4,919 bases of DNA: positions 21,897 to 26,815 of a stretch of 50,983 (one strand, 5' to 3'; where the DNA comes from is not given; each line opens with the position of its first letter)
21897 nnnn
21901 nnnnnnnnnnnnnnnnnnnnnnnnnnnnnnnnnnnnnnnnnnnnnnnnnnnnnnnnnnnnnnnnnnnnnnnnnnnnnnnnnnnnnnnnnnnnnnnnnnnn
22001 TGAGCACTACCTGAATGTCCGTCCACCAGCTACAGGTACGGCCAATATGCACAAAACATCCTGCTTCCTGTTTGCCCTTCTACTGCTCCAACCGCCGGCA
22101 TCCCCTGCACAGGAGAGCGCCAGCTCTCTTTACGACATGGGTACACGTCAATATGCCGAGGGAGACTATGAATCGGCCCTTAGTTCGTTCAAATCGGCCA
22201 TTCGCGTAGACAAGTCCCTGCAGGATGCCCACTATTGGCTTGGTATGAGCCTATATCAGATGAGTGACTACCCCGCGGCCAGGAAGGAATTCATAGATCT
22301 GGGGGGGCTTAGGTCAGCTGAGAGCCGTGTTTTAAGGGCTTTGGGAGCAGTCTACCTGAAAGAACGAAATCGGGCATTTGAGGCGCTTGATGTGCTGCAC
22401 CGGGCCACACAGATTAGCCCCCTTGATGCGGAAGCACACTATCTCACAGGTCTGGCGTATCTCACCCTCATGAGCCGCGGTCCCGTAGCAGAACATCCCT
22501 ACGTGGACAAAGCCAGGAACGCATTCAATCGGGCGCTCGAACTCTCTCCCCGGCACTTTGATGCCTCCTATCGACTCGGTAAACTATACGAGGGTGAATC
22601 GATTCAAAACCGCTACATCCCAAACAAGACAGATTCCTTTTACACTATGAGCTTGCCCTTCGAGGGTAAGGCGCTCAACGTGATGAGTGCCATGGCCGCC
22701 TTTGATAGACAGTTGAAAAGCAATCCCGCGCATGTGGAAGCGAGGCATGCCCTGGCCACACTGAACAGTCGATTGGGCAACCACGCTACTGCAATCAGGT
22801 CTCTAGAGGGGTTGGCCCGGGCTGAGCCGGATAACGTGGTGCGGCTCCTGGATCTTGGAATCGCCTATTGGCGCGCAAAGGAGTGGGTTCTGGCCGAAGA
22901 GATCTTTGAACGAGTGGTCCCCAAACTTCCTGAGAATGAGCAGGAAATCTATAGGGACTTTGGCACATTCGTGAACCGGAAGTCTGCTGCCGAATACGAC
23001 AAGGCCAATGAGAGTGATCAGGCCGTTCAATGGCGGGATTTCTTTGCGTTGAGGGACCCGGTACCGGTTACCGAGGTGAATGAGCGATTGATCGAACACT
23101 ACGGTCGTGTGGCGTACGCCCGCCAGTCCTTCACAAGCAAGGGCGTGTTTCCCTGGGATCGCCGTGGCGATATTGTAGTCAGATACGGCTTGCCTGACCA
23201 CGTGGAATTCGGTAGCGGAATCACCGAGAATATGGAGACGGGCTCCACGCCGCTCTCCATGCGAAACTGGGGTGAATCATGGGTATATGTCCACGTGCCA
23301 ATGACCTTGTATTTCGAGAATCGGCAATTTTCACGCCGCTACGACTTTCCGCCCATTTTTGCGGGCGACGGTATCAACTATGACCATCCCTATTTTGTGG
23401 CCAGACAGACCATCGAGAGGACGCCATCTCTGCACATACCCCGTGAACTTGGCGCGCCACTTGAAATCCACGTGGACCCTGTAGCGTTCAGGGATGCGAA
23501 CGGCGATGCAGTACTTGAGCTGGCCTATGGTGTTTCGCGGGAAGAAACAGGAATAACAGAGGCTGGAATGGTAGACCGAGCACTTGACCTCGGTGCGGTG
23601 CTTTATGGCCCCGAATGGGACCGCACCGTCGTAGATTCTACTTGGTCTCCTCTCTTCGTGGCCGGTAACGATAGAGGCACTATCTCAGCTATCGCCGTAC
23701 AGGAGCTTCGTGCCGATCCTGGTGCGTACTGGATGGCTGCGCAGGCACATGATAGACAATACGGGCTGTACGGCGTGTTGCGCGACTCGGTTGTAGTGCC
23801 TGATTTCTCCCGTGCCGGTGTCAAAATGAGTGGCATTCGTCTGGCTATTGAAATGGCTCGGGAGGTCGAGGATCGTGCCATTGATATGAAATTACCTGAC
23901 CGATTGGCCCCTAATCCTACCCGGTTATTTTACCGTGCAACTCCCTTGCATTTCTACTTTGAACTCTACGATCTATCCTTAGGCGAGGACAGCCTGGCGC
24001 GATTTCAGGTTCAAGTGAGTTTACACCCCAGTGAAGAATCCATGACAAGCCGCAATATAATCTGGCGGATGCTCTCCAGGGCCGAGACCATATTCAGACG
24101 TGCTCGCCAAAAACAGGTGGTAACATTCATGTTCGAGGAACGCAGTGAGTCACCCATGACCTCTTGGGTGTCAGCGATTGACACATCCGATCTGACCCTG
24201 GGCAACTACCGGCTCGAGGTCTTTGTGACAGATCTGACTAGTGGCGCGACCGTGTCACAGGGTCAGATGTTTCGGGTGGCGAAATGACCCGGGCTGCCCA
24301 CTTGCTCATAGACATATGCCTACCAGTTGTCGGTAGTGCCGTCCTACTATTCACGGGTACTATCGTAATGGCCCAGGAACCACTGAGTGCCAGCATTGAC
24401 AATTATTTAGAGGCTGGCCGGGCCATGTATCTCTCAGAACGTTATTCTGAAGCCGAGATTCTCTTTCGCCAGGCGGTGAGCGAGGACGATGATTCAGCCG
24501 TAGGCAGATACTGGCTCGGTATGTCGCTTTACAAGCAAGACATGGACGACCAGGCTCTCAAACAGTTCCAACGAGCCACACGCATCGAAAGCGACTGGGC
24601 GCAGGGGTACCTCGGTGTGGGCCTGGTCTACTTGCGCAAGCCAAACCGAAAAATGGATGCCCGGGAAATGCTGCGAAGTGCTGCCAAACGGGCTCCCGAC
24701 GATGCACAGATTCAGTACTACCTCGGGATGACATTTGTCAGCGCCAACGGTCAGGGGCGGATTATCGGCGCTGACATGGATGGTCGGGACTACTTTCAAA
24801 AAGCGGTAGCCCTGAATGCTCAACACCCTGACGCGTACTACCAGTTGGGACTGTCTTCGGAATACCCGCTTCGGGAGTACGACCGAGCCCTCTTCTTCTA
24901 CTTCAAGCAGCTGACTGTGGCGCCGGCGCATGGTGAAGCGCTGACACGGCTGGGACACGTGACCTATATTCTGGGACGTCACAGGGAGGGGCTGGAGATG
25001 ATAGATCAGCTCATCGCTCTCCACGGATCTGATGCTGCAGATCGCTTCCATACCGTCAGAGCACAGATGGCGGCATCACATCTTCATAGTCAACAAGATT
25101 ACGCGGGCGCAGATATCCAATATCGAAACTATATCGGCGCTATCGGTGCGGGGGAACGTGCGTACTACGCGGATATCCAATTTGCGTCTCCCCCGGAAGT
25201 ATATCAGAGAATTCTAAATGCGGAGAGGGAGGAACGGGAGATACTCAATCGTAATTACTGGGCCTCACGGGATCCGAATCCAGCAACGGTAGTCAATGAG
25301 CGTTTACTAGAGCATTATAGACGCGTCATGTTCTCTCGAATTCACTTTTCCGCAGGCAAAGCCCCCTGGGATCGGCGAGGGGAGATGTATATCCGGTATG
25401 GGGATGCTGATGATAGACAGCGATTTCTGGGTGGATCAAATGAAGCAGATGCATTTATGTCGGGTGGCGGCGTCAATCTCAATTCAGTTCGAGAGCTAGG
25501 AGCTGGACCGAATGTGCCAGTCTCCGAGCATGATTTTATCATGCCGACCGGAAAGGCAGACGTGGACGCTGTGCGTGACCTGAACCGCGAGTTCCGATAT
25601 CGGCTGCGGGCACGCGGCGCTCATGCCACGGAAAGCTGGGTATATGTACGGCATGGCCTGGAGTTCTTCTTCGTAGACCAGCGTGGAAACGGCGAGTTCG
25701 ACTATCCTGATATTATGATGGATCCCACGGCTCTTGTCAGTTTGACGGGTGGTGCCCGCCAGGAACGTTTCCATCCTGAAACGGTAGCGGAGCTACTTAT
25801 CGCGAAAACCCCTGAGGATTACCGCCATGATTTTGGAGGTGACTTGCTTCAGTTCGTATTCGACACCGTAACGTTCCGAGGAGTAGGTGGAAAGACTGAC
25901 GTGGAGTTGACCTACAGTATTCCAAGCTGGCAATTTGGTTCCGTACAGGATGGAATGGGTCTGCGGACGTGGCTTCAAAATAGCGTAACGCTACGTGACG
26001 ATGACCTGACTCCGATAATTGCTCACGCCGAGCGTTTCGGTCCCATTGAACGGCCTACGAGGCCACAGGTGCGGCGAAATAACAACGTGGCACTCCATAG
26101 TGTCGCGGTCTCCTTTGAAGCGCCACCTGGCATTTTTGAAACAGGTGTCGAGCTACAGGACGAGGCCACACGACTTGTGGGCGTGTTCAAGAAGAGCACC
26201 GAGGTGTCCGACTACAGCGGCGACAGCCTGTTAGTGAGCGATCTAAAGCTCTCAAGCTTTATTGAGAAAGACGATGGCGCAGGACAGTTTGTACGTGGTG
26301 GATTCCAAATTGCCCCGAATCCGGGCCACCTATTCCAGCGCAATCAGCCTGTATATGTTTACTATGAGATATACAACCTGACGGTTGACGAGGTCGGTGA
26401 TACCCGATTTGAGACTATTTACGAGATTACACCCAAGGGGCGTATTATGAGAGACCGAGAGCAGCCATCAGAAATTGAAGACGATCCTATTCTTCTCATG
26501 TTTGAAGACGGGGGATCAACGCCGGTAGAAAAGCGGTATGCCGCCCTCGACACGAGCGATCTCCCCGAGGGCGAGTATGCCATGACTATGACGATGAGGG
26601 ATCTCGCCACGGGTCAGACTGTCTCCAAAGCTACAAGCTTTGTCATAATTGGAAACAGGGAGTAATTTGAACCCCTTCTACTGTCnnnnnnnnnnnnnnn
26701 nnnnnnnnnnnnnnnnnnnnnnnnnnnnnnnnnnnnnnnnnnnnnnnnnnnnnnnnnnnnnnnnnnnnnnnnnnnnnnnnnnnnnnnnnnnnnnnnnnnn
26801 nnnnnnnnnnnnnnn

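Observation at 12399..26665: Six tandem paralogues of a secreted TPR + GWxTD-like protein occupying about 14 kb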

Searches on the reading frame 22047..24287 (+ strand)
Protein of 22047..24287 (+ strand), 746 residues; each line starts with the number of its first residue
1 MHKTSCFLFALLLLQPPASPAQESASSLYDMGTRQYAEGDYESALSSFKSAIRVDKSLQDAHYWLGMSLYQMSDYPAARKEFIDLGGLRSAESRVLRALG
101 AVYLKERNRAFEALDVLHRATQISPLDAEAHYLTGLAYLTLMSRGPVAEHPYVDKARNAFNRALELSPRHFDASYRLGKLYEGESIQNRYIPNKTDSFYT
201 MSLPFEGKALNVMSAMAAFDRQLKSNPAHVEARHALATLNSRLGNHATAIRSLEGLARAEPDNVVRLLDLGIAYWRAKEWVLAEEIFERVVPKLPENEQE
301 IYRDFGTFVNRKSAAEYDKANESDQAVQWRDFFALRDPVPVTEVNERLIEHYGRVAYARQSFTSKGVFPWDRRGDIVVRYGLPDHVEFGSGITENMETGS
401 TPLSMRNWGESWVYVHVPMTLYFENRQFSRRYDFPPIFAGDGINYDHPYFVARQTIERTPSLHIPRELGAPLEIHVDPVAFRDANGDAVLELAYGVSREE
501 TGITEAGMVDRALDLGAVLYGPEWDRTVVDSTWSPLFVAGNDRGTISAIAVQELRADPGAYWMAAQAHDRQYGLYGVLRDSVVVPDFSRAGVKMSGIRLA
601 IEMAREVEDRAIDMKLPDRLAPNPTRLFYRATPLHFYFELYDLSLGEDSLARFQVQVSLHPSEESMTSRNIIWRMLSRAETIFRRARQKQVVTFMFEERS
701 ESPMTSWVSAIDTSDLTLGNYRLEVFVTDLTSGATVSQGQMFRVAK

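Call 4: search_protein_families(library=ncbifam, proteins=[window:22047-24287:+], max_evalue=0.01)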
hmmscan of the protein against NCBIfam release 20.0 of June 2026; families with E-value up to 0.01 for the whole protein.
window:22047-24287:+ (746 aa): 16 families
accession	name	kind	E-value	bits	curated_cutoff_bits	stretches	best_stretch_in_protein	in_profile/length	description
NF040959.1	MamA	equivalog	2e-22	79.7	200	2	30-182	42-184/204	magnetosome protein MamA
TIGR02917.1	PEP_TPR_lipo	equivalog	2.9e-20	71.8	312.2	2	18-177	16-165/899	XrtA/PEP-CTERM system TPR-repeat protein PrsT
TIGR02521.1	type_IV_pilW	equivalog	3.7e-12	46.3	154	1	23-180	29-178/234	type IV pilus biogenesis/stability protein PilW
TIGR02552.1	LcrH_SycD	equivalog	1.3e-10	41.1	104.8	2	23-128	16-120/136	SycD/LcrH family type III secretion system chaperone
TIGR04514.1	GWxTD_dom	domain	4e-10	40.1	28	1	307-390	8-91/105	GWxTD domain-containing protein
TIGR02795.1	tol_pal_ybgF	equivalog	4.2e-10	40.3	90.1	1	27-84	4-64/119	tol-pal system protein YbgF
NF047371.1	FlcA_CTERM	equivalog_domain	2.3e-08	33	300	1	24-113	436-526/646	periplasmic flagellar collar protein FlcA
NF033758.1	gliding_GltE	equivalog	1e-06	28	225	0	213-275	239-301/411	adventurous gliding motility TPR repeat lipoprotein GltE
NF033920.0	C39_PA2778_fam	equivalog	3.8e-05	23.2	150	0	229-301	153-227/255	PA2778 family cysteine peptidase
NF008757.0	PRK11788.1-5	equivalog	5.9e-05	22.4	363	0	75-181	123-224/388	lipopolysaccharide assembly protein LapB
NF033762.1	social_mot_Tgl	equivalog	7.7e-05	22.2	225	0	17-104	23-111/252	social motility TPR repeat lipoprotein Tgl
NF052415.1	T3SS_chap_SctY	equivalog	0.001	19.6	70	0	223-289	33-102/106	type III secretion apparatus assembly chaperone SctY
NF008391.2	PRK11189.1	equivalog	0.0022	17.5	250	0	31-83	105-157/297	lipoprotein NlpI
TIGR00540.1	TPR_hemY_coli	hypoth_equivalog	0.0034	16.2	142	0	241-328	303-380/385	heme biosynthesis-associated TPR protein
NF002725.1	PRK02603.1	equivalog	0.0078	16.2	143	0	17-65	27-75/173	photosystem I assembly protein Ycf3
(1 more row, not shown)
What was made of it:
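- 22047..24287 (+): G5, 746 aa: same architecture and the most divergent copy. TIGR04514 40.1 bits (call 4).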

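Call 5: search_protein_families(library=pfam, proteins=[window:22047-24287:+], max_evalue=0.01)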
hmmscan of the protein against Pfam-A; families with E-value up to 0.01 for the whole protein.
window:22047-24287:+ (746 aa): 19 families
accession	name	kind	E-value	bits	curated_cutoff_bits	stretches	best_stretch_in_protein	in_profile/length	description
PF13414.12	TPR_11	-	5.6e-20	71.2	26.8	3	36-72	5-41/42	TPR repeat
PF13432.12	TPR_16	-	9.3e-19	68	32.7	2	29-82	1-53/65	Tetratricopeptide repeat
PF14559.12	TPR_19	-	1.2e-17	64.4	25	2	244-297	5-58/68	Tetratricopeptide repeat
PF07719.23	TPR_2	-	9.2e-14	50.8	27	0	26-56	2-32/34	Tetratricopeptide repeat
PF13431.12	TPR_17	-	5.9e-12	45.3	24.4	0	223-250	6-33/34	Tetratricopeptide repeat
PF13424.12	TPR_12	-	6.7e-11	42.7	30.1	0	24-56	44-76/77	Tetratricopeptide repeat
PF13428.12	TPR_14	-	1.1e-10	41.5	23.5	0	231-264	2-35/44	Tetratricopeptide repeat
PF00515.34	TPR_1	-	9.5e-08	32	27.8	0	28-56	4-32/34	Tetratricopeptide repeat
PF13174.12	TPR_6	-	1.5e-07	32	26.3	0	60-82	1-23/33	Tetratricopeptide repeat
PF12895.13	ANAPC3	-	6.1e-07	30.1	27.2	1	3-80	6-77/82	Anaphase-promoting complex, cyclosome, subunit 3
PF23914.1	TPR_CcmH_CycH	-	1.5e-06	28.5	42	1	211-300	65-157/158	Cytochrome c-type biogenesis protein H TPR domain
PF13181.12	TPR_8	-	6e-05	23.3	25.7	0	231-263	2-34/34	Tetratricopeptide repeat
PF13371.12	TPR_9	-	0.00012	22.5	35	0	214-265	13-64/73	Tetratricopeptide repeat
PF24575.1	TPR_Slam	-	0.00033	21.5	35.2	0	28-82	50-104/104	Surface lipoprotein assembly modifier, N-terminal TPR repeats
PF14561.12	TPR_20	-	0.00039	21.1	25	0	216-257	8-49/90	Tetratricopeptide repeat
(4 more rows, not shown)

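Call 79: search_protein_families(library=padloc, proteins=[window:22047-24287:+], max_evalue=0.001)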
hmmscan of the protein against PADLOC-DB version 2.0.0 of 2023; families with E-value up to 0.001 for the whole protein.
window:22047-24287:+ (746 aa): 1 family
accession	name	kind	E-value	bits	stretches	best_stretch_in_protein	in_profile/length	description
PDLC01172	TPR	-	0.00062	16.7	0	149-182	147-180/448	TPR repeats containing protein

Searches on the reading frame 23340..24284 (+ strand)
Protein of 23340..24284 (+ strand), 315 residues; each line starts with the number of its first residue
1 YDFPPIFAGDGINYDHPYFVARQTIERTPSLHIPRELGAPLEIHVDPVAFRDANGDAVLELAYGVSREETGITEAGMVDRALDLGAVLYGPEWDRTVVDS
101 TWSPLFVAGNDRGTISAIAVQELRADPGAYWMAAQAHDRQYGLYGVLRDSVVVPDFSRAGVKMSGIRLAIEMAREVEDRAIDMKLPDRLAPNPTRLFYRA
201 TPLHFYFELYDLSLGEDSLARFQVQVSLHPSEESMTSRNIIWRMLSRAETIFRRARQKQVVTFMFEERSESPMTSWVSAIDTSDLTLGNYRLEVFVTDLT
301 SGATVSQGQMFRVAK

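Call 55: search_protein_families(library=pfam, proteins=[window:23340-24284:+], max_evalue=10)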
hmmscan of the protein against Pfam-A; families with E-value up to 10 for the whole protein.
window:23340-24284:+ (315 aa): 1 family
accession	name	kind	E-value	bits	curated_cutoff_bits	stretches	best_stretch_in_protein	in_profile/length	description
PF16967.11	TcfC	-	0.19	11.7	29.4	1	279-310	35-65/68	E-set like domain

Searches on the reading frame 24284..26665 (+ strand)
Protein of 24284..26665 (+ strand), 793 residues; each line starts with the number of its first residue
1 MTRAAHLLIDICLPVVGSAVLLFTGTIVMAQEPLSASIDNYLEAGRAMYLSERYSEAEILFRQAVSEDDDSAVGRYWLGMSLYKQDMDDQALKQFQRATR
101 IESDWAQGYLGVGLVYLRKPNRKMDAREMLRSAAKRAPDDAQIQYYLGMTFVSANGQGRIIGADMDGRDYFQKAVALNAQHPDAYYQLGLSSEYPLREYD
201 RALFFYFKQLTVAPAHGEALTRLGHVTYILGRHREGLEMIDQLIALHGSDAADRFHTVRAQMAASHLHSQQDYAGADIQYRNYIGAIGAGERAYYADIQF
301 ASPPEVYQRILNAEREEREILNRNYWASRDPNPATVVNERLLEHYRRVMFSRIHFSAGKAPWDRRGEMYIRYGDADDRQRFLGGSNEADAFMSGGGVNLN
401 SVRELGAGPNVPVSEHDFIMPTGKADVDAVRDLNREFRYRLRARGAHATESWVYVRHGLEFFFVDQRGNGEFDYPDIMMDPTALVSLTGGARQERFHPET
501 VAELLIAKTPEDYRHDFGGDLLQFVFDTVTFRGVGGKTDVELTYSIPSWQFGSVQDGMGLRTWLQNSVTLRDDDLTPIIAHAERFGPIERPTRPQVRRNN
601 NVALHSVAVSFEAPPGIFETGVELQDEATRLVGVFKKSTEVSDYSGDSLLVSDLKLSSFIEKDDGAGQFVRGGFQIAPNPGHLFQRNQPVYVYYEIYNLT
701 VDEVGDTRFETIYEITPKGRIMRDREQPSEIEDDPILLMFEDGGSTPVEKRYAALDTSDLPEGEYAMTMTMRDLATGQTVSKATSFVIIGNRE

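Call 4: search_protein_families(library=ncbifam, proteins=[window:24284-26665:+], max_evalue=0.01)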
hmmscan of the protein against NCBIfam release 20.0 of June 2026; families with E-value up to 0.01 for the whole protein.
window:24284-26665:+ (793 aa): 13 families
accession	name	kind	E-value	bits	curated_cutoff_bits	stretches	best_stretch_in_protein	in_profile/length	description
NF040959.1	MamA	equivalog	4.8e-13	49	200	1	40-192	39-183/204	magnetosome protein MamA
TIGR04514.1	GWxTD_dom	domain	9.4e-13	48.6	28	1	297-380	5-89/105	GWxTD domain-containing protein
TIGR02552.1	LcrH_SycD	equivalog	1.4e-09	37.7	104.8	1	47-143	27-122/136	SycD/LcrH family type III secretion system chaperone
TIGR02917.1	PEP_TPR_lipo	equivalog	5.1e-09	34.6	312.2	1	45-255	370-571/899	XrtA/PEP-CTERM system TPR-repeat protein PrsT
NF033762.1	social_mot_Tgl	equivalog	5.8e-07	29.1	225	1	139-242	29-125/252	social motility TPR repeat lipoprotein Tgl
NF047371.1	FlcA_CTERM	equivalog_domain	6.2e-06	25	300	0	41-117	441-518/646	periplasmic flagellar collar protein FlcA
TIGR02795.1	tol_pal_ybgF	equivalog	7.9e-06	26.5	90.1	1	41-140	5-109/119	tol-pal system protein YbgF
TIGR02521.1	type_IV_pilW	equivalog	0.00016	21.3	154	0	52-142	113-204/234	type IV pilus biogenesis/stability protein PilW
NF033920.0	C39_PA2778_fam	equivalog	0.00029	20.3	150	1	37-102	189-254/255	PA2778 family cysteine peptidase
NF052415.1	T3SS_chap_SctY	equivalog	0.001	19.6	70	0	199-284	22-104/106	type III secretion apparatus assembly chaperone SctY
NF011886.0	PRK15359.1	equivalog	0.0014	18.5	146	0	196-261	71-134/144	type III secretion system chaperone protein SscB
NF052304.1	CdsG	equivalog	0.0055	16.9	170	0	80-152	16-87/133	CdsG family type III secretion system protein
TIGR00990.1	3a0801s09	subfamily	0.0064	15.2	757.25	0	54-148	381-474/615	mitochondrial import receptor subunit TOM70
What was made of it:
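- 24284..26665 (+): G6, 793 aa: same architecture. Its start codon overlaps the G5 stop by 4 nt. TIGR04514 48.6 bits (call 4).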

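Call 5: search_protein_families(library=pfam, proteins=[window:24284-26665:+], max_evalue=0.01)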
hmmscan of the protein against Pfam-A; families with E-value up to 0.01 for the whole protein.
window:24284-26665:+ (793 aa): 12 families
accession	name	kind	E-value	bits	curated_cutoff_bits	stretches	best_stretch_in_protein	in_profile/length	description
PF13414.12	TPR_11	-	5.3e-11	42.5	26.8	0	89-118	11-40/42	TPR repeat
PF14559.12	TPR_19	-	4.4e-08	33.8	25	1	51-105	4-58/68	Tetratricopeptide repeat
PF07719.23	TPR_2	-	2.4e-07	30.8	27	0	75-103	4-32/34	Tetratricopeptide repeat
PF13431.12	TPR_17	-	2.5e-07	30.9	24.4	0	170-202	1-32/34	Tetratricopeptide repeat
PF13428.12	TPR_14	-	3.3e-07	30.8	23.5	0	121-148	15-42/44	Tetratricopeptide repeat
PF13432.12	TPR_16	-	5.7e-06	27.1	32.7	0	121-151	11-41/65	Tetratricopeptide repeat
PF00515.34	TPR_1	-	2.8e-05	24.2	27.8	0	74-102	3-31/34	Tetratricopeptide repeat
PF13181.12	TPR_8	-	0.00062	20.2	25.7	0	76-103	5-32/34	Tetratricopeptide repeat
PF13174.12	TPR_6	-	0.0032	18.5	26.3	0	76-98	4-26/33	Tetratricopeptide repeat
PF23914.1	TPR_CcmH_CycH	-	0.0072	16.6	42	0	61-150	39-130/158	Cytochrome c-type biogenesis protein H TPR domain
PF12895.13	ANAPC3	-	0.0075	17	27.2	0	52-99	3-50/82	Anaphase-promoting complex, cyclosome, subunit 3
PF13424.12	TPR_12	-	0.0083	16.7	30.1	0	219-277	5-65/77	Tetratricopeptide repeat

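Call 79: search_protein_families(library=padloc, proteins=[window:24284-26665:+], max_evalue=0.001)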
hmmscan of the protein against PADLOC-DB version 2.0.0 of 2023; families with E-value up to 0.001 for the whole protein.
window:24284-26665:+ (793 aa): 0 families

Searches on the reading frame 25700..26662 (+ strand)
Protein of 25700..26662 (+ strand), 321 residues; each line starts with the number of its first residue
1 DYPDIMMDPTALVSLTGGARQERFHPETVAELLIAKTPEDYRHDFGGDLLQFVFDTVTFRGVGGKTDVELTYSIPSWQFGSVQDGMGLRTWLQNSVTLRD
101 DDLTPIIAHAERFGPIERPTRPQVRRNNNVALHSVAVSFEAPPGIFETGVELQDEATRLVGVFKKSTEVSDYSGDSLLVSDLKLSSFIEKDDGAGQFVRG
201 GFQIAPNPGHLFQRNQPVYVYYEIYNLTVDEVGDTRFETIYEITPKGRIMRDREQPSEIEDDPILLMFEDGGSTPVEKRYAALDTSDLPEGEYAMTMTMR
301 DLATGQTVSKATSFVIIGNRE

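Call 55: search_protein_families(library=pfam, proteins=[window:25700-26662:+], max_evalue=10)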
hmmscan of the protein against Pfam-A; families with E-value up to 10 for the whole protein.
window:25700-26662:+ (321 aa): 1 family
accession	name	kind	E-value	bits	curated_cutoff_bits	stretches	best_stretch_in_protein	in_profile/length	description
PF16967.11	TcfC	-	0.08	13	29.4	1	281-310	34-61/68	E-set like domain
